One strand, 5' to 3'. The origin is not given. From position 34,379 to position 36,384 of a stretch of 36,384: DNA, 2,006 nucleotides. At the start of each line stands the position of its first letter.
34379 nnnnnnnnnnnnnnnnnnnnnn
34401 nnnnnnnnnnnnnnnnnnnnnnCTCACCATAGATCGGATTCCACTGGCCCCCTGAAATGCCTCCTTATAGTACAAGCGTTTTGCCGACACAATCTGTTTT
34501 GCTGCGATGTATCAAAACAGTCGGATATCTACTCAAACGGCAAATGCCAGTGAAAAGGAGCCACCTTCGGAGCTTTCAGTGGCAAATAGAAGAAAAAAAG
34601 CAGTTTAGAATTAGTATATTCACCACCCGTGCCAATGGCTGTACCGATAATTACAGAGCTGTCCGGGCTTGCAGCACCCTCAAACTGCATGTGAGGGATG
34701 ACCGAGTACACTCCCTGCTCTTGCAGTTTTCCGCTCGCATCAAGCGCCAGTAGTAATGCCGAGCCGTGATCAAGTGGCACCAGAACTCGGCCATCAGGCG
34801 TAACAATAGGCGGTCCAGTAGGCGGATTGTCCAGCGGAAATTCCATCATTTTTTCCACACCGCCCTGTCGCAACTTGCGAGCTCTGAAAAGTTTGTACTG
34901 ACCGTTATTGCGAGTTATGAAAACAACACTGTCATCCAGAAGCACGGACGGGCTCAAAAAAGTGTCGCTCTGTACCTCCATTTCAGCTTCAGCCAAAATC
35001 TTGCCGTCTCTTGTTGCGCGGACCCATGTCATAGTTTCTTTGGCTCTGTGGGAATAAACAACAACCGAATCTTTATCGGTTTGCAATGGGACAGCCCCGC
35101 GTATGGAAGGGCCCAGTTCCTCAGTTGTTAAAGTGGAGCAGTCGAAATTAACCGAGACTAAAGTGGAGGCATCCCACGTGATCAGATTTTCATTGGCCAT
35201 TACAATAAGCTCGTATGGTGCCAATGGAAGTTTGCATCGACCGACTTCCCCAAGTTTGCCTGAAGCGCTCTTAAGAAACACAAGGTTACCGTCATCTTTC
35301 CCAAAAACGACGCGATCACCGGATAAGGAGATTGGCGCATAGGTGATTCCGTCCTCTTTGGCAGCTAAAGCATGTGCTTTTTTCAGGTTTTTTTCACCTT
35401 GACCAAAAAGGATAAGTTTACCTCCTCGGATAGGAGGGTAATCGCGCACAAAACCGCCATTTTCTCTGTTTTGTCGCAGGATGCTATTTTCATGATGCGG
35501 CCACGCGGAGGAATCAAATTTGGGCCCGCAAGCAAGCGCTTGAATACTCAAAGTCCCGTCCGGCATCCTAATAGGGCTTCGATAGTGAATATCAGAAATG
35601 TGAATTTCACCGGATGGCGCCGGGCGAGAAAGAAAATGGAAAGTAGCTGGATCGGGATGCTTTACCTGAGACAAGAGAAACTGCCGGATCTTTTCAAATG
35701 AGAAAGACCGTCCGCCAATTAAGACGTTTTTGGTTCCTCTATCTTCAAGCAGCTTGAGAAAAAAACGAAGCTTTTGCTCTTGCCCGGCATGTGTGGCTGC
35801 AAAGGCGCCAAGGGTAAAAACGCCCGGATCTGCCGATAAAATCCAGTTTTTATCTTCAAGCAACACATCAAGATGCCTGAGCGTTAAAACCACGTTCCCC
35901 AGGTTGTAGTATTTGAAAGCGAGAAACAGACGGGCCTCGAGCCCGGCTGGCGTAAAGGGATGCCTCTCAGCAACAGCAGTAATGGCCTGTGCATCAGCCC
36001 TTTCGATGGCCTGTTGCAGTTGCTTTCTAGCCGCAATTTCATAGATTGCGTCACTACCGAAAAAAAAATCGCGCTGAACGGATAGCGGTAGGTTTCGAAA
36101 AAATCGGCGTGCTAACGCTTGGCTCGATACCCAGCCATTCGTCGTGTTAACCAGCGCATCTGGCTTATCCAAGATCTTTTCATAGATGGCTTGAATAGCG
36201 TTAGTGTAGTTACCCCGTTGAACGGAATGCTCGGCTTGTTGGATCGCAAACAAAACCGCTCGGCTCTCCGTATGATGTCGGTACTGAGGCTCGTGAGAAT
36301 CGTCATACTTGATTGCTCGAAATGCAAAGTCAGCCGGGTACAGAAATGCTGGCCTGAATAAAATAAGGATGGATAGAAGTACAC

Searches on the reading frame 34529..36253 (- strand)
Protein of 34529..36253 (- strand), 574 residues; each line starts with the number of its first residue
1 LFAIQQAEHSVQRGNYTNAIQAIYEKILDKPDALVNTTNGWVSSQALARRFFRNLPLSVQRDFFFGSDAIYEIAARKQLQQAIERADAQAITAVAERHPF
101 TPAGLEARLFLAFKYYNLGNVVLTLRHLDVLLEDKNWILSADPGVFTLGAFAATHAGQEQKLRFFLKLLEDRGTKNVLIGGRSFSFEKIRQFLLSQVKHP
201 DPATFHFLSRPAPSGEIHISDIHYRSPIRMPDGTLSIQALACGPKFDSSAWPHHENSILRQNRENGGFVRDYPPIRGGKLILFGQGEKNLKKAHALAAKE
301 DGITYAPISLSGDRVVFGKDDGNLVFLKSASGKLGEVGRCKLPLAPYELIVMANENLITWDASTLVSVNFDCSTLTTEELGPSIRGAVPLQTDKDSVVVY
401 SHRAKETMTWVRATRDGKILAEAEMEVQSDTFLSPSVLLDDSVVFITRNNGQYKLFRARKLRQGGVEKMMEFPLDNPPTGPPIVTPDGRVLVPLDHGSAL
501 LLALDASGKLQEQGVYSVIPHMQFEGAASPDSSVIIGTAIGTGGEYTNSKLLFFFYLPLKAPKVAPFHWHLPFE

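Call 8: search_protein_families(library=pfam, proteins=[window:34529-36253:-], max_evalue=0.01)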
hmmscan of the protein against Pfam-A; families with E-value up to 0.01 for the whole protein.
window:34529-36253:- (574 aa): 1 family
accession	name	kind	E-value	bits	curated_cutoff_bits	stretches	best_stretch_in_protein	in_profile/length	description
PF13570.13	Beta-prop_ACSF4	-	0.0099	15.7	133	0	359-454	232-326/329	Beta-alanine-activating enzyme, beta-propeller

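Call 32: search_protein_families(library=padloc, proteins=[window:34529-36253:-], max_evalue=0.1)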
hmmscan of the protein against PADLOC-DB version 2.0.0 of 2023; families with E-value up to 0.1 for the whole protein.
window:34529-36253:- (574 aa): 0 families
